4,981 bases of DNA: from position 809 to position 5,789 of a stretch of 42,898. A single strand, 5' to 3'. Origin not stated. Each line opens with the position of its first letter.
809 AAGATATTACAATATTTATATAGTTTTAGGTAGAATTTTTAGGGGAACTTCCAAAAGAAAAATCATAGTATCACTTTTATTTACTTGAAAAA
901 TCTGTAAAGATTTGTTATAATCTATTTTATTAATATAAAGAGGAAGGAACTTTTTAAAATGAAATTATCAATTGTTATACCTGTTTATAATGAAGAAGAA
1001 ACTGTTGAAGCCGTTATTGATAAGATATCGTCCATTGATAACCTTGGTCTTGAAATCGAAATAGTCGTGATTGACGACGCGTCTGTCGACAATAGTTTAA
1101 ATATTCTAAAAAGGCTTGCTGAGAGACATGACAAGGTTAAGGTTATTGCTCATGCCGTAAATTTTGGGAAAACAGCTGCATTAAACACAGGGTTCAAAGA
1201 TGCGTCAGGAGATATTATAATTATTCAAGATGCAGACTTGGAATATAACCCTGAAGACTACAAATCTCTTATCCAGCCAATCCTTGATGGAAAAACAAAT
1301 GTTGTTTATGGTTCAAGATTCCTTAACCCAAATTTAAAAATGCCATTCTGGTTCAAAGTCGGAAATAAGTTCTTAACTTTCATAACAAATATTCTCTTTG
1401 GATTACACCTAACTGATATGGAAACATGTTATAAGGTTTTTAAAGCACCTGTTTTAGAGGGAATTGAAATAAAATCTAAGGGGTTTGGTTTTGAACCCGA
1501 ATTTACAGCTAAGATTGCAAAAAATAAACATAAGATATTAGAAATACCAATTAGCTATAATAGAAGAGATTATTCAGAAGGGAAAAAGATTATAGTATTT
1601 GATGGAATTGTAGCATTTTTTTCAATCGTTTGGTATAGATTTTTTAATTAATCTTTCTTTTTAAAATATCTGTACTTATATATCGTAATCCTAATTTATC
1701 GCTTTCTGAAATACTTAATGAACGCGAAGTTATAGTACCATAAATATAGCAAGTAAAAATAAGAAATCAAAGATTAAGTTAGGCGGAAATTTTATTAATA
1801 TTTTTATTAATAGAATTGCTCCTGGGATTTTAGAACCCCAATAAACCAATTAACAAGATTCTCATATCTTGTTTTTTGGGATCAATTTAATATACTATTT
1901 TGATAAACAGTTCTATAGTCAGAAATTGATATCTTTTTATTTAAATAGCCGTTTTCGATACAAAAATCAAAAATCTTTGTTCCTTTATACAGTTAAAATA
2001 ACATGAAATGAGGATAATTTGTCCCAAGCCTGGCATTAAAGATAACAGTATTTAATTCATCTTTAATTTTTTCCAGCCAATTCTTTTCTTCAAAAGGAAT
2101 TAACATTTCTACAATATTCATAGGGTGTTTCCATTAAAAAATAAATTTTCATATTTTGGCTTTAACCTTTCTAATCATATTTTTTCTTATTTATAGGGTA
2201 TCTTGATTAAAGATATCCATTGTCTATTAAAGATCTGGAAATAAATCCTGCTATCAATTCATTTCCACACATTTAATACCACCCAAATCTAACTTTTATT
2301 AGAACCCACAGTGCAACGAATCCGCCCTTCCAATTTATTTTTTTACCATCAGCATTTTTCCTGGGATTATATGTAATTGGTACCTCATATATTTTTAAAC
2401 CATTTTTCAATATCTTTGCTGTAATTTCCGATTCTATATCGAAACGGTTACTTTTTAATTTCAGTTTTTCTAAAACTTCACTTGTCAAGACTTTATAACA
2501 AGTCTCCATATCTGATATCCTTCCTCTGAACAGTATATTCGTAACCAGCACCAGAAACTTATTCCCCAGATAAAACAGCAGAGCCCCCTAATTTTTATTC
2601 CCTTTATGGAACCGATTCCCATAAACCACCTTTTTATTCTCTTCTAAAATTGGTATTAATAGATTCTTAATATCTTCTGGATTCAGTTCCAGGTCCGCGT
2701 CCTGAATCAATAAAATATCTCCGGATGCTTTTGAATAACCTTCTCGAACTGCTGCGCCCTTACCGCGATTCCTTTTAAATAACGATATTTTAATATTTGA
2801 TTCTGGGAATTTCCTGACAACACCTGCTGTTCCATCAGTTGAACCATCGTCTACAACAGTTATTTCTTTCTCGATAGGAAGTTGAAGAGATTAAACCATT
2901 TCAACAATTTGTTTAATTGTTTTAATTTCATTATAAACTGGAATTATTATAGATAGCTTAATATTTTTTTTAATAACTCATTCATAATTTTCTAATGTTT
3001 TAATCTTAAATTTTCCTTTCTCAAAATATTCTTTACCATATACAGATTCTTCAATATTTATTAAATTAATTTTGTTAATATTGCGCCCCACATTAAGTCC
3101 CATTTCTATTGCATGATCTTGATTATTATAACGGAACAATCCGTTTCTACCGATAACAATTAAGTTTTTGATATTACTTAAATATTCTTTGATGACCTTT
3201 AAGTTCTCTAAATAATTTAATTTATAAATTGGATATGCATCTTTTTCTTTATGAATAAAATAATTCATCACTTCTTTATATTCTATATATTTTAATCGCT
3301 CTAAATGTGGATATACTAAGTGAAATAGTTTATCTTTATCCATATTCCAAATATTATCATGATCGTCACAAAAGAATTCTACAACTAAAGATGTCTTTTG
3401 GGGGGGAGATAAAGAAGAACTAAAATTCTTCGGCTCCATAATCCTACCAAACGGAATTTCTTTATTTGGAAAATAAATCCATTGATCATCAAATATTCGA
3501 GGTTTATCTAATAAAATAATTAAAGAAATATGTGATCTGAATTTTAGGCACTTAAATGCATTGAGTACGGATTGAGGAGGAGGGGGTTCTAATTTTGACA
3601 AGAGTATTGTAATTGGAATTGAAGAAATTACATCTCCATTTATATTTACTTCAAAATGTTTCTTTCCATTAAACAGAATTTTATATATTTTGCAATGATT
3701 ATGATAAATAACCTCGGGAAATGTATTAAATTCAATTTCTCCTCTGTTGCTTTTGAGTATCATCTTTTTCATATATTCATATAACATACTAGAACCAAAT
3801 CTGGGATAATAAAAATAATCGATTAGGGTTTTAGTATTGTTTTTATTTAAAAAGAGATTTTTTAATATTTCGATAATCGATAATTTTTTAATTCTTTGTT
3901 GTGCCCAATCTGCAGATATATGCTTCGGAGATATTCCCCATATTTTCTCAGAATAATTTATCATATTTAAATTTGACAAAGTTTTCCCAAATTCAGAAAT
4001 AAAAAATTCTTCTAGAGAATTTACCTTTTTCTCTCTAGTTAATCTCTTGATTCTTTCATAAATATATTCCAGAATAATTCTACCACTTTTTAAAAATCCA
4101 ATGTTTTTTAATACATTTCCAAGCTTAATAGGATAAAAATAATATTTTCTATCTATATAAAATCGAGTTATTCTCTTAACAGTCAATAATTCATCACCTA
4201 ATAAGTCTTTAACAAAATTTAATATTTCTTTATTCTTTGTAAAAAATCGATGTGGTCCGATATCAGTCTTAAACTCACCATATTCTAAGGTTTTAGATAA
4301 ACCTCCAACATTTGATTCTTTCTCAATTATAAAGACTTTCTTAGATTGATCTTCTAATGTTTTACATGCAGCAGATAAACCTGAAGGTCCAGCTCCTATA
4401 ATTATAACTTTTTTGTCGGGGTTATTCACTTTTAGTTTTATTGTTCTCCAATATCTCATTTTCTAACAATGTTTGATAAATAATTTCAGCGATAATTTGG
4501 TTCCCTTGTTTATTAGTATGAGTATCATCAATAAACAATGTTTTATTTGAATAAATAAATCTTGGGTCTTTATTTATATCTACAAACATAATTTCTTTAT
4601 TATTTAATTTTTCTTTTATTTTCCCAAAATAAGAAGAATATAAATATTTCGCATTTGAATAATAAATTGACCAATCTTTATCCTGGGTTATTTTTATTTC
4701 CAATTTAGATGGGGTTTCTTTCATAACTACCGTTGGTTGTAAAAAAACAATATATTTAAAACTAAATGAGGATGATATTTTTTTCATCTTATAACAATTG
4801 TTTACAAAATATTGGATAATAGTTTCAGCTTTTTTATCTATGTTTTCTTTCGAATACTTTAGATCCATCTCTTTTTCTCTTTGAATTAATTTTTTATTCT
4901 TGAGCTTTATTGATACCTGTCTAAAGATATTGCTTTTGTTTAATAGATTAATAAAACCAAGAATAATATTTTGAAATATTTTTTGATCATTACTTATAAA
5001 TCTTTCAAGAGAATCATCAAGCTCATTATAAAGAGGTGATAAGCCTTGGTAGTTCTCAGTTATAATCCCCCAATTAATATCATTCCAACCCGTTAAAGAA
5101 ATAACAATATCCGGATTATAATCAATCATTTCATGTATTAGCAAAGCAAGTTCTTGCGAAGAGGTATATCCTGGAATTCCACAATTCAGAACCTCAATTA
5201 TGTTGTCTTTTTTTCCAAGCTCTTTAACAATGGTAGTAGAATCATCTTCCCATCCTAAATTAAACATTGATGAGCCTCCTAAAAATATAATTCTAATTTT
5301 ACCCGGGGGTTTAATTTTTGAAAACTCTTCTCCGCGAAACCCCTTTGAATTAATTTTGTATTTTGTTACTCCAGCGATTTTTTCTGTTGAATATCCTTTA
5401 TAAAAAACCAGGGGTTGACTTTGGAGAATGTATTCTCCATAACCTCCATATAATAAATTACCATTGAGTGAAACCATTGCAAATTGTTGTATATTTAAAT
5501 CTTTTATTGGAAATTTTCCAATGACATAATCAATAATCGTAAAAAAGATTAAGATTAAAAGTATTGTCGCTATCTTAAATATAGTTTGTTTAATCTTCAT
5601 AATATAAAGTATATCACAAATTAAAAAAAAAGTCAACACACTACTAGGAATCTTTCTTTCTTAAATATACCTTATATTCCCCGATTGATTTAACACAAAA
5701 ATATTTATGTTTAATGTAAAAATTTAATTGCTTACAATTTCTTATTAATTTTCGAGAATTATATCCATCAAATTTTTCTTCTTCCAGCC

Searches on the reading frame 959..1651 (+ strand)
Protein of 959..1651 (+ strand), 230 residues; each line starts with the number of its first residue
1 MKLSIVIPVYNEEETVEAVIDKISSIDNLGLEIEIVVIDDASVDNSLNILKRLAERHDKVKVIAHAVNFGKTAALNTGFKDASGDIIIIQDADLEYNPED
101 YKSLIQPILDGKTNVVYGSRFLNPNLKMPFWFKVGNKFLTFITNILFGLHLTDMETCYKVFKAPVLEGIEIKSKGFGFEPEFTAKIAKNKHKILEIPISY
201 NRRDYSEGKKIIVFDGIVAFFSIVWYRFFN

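Call 6: search_protein_families(library=pfam, proteins=[window:959-1651:+], max_evalue=0.001)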
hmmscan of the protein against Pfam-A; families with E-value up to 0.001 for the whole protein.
window:959-1651:+ (230 aa): 3 families
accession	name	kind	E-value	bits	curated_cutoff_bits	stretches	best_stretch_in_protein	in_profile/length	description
PF00535.33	Glycos_transf_2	-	4.5e-35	121.5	23.3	1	4-166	1-164/168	Glycosyl transferase family 2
PF10111.15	Glyco_tranf_2_2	-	1.3e-09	38.4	27.3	1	4-102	1-100/276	Glycosyltransferase like family 2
PF13641.12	Glyco_tranf_2_3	-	3.5e-09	37.5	27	1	3-125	3-127/230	Glycosyltransferase like family 2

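Call 36: search_protein_families(library=ncbifam, proteins=[window:959-1651:+], max_evalue=0.00001)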
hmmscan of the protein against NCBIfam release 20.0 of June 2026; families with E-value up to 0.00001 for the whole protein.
window:959-1651:+ (230 aa): 21 families
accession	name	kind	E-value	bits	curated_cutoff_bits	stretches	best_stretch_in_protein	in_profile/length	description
TIGR04182.1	glyco_TIGR04182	equivalog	8.5e-32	110.7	325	1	3-223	2-214/293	S-layer glycoprotein N-glycosyltransferase AglJ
NF047588.1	GlcsyltransPgfSStrep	equivalog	3.6e-24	85.5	500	1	1-166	1-164/308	glycosyltransferase PgfS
NF007986.1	PRK10714.1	equivalog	1.8e-23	83.1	529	1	2-210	7-210/316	undecaprenyl-phosphate 4-deoxy-4-formamido-L-arabinose transferase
NF058614.1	PPMAGASynPpgS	equivalog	1.1e-21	77.3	370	1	5-220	4-216/226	polyprenyl-phospho-N-acetylgalactosaminyl synthase PpgS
NF007482.0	PRK10073.1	equivalog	4.1e-19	68.8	423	1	2-107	7-109/334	glycosyltransferase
TIGR03937.1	PgaC_IcaA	equivalog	9.1e-19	67.7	422.3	1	2-109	46-151/407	poly-beta-1,6-N-acetyl-D-glucosamine synthase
NF041391.1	DPhHxTase_Halo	equivalog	7.5e-17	61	375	1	9-204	3-187/213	dolichyl-phosphate hexose transferase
TIGR04283.1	glyco_like_mftF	equivalog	5.3e-15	55.6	182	1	3-148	1-137/221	TIGR04283 family arsenosugar biosynthesis glycosyltransferase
NF041875.1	EPS_EpsD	equivalog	2.1e-14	53.7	370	1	3-137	1-134/325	exopolysaccharide biosynthesis glycosyltransferase EpsD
NF010496.0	PRK13915.1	equivalog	1.7e-13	50.3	262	1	2-111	32-145/307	glucosyl-3-phosphoglycerate synthase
TIGR03965.1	mycofact_glyco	equivalog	2.4e-13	49.8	280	1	3-112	76-183/467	mycofactocin biosynthesis glycosyltransferase MftF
NF047683.1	TeichurnBiosyTuaG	equivalog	1.3e-12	47.9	400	1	3-105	8-108/252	teichuronic acid biosynthesis protein TuaG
TIGR03111.1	glyc2_xrt_Gpos1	hypoth_equivalog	1.4e-12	47.2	363.95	1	3-106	51-154/439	TIGR03111 family XrtG-associated glycosyltransferase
NF053739.1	GlytfEpsEBac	equivalog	5.4e-12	45.2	450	1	2-93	2-92/265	glycosyltransferase EpsE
NF050050.1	ProtGlycPglI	equivalog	7e-09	35.5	500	1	2-115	3-115/306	GalNAc(5)-diNAcBac-PP-undecaprenol beta-1,3-glucosyltransferase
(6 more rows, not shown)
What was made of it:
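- On Lipid-carrier (Arn/Gtr-type) glycan modification system: The protein at 959-1651 is most similar to AglJ, PgfS, ArnC and PpgS, but below each equivalog cutoff (call 36).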

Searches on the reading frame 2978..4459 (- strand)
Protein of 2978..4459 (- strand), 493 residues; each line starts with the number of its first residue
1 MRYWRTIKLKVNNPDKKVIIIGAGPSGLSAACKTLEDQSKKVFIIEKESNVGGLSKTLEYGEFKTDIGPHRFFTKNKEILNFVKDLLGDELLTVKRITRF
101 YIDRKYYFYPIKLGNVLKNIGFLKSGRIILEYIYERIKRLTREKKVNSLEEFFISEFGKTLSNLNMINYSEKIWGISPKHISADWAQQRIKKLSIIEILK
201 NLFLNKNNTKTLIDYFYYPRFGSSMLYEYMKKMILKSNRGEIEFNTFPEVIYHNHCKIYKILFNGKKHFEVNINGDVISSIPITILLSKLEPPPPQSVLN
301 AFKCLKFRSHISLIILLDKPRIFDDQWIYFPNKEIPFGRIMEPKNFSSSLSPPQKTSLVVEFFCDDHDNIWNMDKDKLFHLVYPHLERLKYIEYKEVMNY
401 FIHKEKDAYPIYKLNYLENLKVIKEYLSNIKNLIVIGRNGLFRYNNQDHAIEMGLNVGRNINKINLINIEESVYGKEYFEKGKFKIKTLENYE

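Call 6: search_protein_families(library=pfam, proteins=[window:2978-4459:-], max_evalue=0.001)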
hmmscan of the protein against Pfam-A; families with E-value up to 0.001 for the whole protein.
window:2978-4459:- (493 aa): 8 families
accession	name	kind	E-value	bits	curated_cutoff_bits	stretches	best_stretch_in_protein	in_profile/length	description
PF01593.30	Amino_oxidase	-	3.4e-14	53.4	19.8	1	26-391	2-365/443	Flavin containing amine oxidoreductase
PF13450.12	NAD_binding_8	-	1.8e-12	47.8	21.9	1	20-86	1-68/68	NAD(P)-binding Rossmann-like domain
PF03275.19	GLF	-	9e-07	29.2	26.3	0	303-365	99-159/203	UDP-galactopyranose mutase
PF03486.20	HI0933_like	-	3.7e-05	23.7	50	1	17-52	2-36/244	HI0933-like protein Rossmann domain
PF01946.23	Thi4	-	6.1e-05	22.8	26.2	1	15-53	17-55/235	Thi4 family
PF13738.12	Pyr_redox_3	-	0.00016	21.5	30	1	19-51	1-32/305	Pyridine nucleotide-disulphide oxidoreductase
PF00890.30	FAD_binding_2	-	0.00017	21.4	20.4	1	18-53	2-36/414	FAD binding domain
PF07992.20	Pyr_redox_2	-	0.00074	19.5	26.1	0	16-64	1-52/291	Pyridine nucleotide-disulphide oxidoreductase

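Call 36: search_protein_families(library=ncbifam, proteins=[window:2978-4459:-], max_evalue=0.00001)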
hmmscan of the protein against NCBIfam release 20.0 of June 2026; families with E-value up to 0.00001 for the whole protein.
window:2978-4459:- (493 aa): 15 families
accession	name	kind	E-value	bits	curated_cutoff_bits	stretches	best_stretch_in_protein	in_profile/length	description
NF005548.0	PRK07208.1-4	equivalog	1.3e-121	406.6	389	1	16-482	4-471/488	hypothetical protein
NF005547.0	PRK07208.1-3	equivalog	4.9e-96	322.3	380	1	13-456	2-436/465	hypothetical protein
NF005545.0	PRK07208.1-1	equivalog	2.9e-91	306.4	451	1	16-462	8-462/504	hypothetical protein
NF005546.0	PRK07208.1-2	equivalog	1.9e-86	290.7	418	2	91-463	111-504/527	hypothetical protein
NF005549.0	PRK07208.1-5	equivalog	8.4e-60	202.7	587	2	91-463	112-513/534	hypothetical protein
NF005560.0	PRK07233.1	equivalog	1.5e-30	106.4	252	1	17-461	2-424/435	hypothetical protein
TIGR00031.1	UDP-GALP_mutase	equivalog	2.5e-15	56.3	303.75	1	17-185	3-171/378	UDP-galactopyranose mutase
TIGR00562.1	proto_IX_ox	equivalog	7e-11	41.4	97.85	1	15-213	2-192/470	protoporphyrinogen oxidase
NF008845.0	PRK11883.1-5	equivalog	6.6e-10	37.9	560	1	15-117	4-111/468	protoporphyrinogen oxidase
NF058655.1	CrtID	equivalog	2.5e-08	33.2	640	1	18-72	1-54/478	bifunctional phytoene desaturase/3,4-desaturase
NF008841.0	PRK11883.1-1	equivalog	4.1e-08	32.6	517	1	16-90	4-81/453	protoporphyrinogen oxidase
NF008843.0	PRK11883.1-3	equivalog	1.6e-07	30.8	406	1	16-96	2-86/424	protoporphyrinogen oxidase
TIGR03467.1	HpnE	equivalog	2.2e-07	30.5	283.05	1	18-95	1-80/430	hydroxysqualene dehydroxylase HpnE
TIGR02734.1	crtI_fam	subfamily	7.3e-07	28.2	238.1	1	18-70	1-52/504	phytoene desaturase family protein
NF009410.0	PRK12771.1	subfamily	2.6e-06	26.3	516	1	12-54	135-176/566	NAD(P)-binding protein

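Call 50: search_solved_structures(query=window:2978-4456:-, max_evalue=0.001)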
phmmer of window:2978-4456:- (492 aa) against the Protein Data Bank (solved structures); distinct sequences matched with E-value up to 0.001: 47.
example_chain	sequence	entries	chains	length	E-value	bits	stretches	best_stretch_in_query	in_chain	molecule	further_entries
4dsg_A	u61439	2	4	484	2.4e-18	69.5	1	15-454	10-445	UDP-galactopyranose mutase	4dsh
4u8k_A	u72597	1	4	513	1.5e-12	50.4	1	16-355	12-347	UDP-galactopyranose mutase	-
4u8l_A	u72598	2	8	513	1.5e-12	50.4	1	16-355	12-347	UDP-galactopyranose mutase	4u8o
3ute_A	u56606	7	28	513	1.8e-12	50.2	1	16-355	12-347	UDP-galactopyranose mutase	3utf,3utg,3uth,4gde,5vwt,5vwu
3uka_A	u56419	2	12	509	4.8e-12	48.8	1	16-352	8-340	UDP-galactopyranose mutase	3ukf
3ukl_A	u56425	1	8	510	4.8e-12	48.8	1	16-352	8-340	UDP-galactopyranose mutase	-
3ukh_A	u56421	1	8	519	5.2e-12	48.7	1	16-352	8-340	UDP-galactopyranose mutase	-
4u8j_A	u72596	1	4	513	5.3e-12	48.6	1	16-355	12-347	UDP-galactopyranose mutase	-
3ukq_A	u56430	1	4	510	1.2e-11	47.5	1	16-351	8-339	UDP-galactopyranose mutase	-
3ukk_A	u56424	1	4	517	1.3e-11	47.3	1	16-352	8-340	UDP-galactopyranose mutase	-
4u8i_A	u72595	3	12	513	2.2e-11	46.6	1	16-355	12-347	UDP-galactopyranose mutase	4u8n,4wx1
3ukp_A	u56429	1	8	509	2.8e-11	46.3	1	16-347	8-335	UDP-galactopyranose mutase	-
4u8m_A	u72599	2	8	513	3e-11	46.1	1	16-233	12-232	UDP-galactopyranose mutase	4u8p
5hhf_A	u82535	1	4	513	4.3e-11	45.6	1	16-355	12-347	UDP-galactopyranose mutase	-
5eqf_A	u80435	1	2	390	6.1e-09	38.5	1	14-182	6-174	UDP-galactopyranose mutase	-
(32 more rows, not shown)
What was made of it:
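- Tried and rejected: The 'amine oxidase' reading of the flavoprotein at 2978-4459: rejected in favour of a protein similar to UDP-galactopyranose mutase (calls 36, 50).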

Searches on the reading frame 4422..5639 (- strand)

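Call 6: search_protein_families(library=pfam, proteins=[window:4422-5639:-], max_evalue=0.001)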
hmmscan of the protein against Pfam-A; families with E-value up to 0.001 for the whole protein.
window:4422-5639:- (405 aa): 2 families
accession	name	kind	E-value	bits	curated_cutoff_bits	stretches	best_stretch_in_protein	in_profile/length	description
PF00657.28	Lipase_GDSL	-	2.8e-06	28.1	23.6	1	145-387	40-208/208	GDSL-like Lipase/Acylhydrolase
PF13472.12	Lipase_GDSL_2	-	5.6e-06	27.4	32.9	1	120-209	2-91/178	GDSL-like Lipase/Acylhydrolase family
